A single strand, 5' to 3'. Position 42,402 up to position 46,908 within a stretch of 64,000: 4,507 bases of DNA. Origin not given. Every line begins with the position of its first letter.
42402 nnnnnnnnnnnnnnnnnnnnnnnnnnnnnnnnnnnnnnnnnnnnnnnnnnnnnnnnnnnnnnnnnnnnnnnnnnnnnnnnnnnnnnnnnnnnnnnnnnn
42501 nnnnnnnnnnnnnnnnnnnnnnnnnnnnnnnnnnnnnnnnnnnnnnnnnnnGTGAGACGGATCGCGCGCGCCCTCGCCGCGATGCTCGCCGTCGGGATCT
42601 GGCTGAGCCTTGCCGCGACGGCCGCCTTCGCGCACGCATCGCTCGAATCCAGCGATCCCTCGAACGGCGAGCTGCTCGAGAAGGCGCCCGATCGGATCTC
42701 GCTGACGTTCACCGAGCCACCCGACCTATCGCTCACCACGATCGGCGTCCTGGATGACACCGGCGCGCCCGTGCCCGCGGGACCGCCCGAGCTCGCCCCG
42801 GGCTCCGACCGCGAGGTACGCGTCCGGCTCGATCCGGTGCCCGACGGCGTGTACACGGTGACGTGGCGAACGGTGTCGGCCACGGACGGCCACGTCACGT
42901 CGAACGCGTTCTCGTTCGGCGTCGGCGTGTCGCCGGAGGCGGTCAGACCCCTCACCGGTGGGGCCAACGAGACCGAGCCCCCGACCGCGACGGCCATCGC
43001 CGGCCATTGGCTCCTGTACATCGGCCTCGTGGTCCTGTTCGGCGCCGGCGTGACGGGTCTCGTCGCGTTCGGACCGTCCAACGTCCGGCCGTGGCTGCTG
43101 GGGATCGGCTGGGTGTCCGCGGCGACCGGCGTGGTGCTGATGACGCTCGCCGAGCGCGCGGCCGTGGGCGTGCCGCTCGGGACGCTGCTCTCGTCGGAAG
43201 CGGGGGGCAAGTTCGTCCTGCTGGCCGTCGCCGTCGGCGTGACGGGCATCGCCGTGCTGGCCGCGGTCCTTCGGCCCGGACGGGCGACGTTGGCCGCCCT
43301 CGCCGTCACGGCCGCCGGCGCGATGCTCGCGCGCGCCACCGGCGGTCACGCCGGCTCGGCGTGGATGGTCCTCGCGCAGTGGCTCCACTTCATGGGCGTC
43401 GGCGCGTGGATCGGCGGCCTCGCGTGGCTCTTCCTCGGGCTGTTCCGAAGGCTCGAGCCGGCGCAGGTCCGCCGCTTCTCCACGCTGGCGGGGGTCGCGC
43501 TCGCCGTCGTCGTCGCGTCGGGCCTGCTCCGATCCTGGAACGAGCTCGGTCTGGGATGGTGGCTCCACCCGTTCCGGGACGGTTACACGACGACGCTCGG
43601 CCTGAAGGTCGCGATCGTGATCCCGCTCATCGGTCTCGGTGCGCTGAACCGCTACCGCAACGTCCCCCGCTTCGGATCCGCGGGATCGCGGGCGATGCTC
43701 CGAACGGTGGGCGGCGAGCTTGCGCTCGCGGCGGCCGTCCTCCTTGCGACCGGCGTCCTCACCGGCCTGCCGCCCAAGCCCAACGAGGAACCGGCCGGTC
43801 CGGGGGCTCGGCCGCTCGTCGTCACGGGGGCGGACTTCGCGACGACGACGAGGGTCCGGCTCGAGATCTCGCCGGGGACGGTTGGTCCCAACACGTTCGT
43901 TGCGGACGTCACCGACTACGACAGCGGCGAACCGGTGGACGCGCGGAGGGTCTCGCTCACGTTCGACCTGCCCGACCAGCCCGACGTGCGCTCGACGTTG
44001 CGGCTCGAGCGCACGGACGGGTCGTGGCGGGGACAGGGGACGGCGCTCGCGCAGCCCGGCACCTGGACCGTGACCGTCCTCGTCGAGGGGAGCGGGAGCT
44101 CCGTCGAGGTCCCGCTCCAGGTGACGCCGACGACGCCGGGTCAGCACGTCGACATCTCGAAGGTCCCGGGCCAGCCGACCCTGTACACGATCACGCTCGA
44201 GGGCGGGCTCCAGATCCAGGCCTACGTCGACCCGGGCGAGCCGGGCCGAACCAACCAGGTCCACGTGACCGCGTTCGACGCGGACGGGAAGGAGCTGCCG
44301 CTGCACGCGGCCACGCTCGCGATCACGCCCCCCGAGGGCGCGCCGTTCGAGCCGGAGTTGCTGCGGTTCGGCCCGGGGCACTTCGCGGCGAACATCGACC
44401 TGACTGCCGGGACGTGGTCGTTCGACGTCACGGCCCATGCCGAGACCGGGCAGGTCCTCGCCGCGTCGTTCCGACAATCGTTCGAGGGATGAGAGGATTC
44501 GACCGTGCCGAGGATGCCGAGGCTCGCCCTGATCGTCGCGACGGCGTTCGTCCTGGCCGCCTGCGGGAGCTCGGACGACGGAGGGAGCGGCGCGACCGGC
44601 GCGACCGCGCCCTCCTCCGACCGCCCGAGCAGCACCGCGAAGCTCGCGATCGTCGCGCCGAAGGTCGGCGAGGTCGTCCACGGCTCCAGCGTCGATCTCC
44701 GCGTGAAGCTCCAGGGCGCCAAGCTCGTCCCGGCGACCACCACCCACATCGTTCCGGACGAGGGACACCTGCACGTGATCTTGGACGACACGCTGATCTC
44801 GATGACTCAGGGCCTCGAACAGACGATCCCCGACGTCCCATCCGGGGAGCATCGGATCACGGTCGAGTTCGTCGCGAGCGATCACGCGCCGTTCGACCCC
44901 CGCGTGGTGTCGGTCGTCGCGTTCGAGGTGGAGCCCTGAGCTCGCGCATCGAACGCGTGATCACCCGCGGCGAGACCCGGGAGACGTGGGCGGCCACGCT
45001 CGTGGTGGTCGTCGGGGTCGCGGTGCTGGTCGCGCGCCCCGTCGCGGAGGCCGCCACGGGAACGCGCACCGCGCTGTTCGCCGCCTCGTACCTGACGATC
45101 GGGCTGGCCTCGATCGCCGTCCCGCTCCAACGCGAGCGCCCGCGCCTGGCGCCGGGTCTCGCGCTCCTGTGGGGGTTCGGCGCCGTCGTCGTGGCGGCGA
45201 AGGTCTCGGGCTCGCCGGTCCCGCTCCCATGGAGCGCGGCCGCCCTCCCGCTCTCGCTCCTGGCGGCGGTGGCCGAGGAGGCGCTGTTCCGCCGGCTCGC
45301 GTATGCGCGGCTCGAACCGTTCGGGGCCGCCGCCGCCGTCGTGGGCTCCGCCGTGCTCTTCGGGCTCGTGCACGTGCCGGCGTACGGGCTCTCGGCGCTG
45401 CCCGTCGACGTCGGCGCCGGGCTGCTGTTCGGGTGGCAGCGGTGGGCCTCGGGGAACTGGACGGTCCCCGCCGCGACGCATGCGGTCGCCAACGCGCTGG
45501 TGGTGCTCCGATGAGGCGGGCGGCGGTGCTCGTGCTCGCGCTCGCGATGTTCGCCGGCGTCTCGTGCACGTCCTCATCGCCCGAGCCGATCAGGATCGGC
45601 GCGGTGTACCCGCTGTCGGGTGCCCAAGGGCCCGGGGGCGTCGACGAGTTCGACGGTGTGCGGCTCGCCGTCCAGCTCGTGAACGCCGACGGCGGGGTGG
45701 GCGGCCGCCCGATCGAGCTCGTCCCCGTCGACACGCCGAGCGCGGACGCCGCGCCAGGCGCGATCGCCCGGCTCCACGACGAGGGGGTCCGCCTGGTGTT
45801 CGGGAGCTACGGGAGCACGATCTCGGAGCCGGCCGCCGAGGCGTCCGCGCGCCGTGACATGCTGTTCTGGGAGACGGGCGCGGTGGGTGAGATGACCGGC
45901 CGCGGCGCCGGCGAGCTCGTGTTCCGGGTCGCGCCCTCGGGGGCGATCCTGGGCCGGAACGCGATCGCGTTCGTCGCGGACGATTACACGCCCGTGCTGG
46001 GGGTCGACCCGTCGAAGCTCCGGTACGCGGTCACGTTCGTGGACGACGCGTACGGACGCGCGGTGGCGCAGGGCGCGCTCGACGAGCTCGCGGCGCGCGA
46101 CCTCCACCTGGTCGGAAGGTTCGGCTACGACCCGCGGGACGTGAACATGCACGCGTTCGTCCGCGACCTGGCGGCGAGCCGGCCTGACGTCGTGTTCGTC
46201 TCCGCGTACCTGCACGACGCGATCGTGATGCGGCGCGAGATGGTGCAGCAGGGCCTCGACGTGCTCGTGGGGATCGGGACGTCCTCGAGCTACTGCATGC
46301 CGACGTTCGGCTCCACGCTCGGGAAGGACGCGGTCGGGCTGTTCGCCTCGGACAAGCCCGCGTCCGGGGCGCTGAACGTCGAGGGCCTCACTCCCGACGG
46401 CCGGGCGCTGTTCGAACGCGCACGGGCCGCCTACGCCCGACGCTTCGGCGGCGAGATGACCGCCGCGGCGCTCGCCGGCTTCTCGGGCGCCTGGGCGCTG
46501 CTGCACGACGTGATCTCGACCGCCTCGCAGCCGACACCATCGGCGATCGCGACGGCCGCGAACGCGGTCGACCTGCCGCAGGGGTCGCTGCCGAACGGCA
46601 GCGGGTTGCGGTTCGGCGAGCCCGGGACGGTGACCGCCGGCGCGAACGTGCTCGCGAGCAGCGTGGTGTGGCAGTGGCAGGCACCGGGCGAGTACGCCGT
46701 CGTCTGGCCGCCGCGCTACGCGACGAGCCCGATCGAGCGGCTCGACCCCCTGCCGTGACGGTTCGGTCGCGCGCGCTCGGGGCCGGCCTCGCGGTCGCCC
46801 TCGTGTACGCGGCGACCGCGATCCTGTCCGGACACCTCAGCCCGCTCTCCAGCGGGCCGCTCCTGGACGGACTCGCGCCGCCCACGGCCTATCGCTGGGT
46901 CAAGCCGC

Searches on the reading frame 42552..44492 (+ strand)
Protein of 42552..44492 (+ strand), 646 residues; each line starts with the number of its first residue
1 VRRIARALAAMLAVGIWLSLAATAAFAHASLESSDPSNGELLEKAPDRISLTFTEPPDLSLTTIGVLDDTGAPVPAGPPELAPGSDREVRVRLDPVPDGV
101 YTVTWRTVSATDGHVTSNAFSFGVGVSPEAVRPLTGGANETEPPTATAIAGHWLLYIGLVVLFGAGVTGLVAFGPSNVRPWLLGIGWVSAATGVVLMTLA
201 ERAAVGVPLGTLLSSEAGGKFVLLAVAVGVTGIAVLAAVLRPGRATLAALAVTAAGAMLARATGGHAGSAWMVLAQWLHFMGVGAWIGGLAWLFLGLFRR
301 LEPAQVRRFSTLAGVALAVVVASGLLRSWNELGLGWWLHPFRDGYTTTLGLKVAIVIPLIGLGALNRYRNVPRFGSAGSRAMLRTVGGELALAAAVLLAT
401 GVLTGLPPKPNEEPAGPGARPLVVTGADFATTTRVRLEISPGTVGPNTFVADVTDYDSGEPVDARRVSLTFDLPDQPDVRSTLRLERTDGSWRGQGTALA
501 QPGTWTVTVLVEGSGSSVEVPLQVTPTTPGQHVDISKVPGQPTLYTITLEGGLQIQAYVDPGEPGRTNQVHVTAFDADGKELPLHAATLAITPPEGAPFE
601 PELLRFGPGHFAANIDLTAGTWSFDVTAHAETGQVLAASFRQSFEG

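Call 78: search_protein_families(library=pfam, max_evalue=0.0001, proteins=[window:42552-44492:+])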
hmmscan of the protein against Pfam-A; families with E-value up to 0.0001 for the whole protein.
window:42552-44492:+ (646 aa): 4 families
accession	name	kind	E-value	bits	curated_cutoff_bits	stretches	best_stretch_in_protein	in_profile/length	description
PF04234.18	CopC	-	1.1e-21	78.1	23.3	1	28-124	1-92/92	CopC domain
PF05425.18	CopD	-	1.1e-13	51.9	32.1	1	305-403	3-105/105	Copper resistance protein D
PF05751.16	FixH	-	6.2e-09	36.5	23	0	447-518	73-143/150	FixH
PF13115.11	YtkA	-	1.6e-08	35.5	25.9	1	431-509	5-84/85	YtkA-like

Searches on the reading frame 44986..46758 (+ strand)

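Call 78: search_protein_families(library=pfam, max_evalue=0.0001, proteins=[window:44986-46758:+])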
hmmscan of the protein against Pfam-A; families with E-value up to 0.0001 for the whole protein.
window:44986-46758:+ (590 aa): 2 families
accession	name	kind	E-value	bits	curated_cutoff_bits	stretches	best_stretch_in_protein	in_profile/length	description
PF13458.12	Peripla_BP_6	-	5.3e-33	115.5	31.7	1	201-534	1-317/343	Periplasmic binding protein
PF13433.12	Peripla_BP_5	-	1.5e-07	31.3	27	1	202-279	1-80/363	Periplasmic binding protein domain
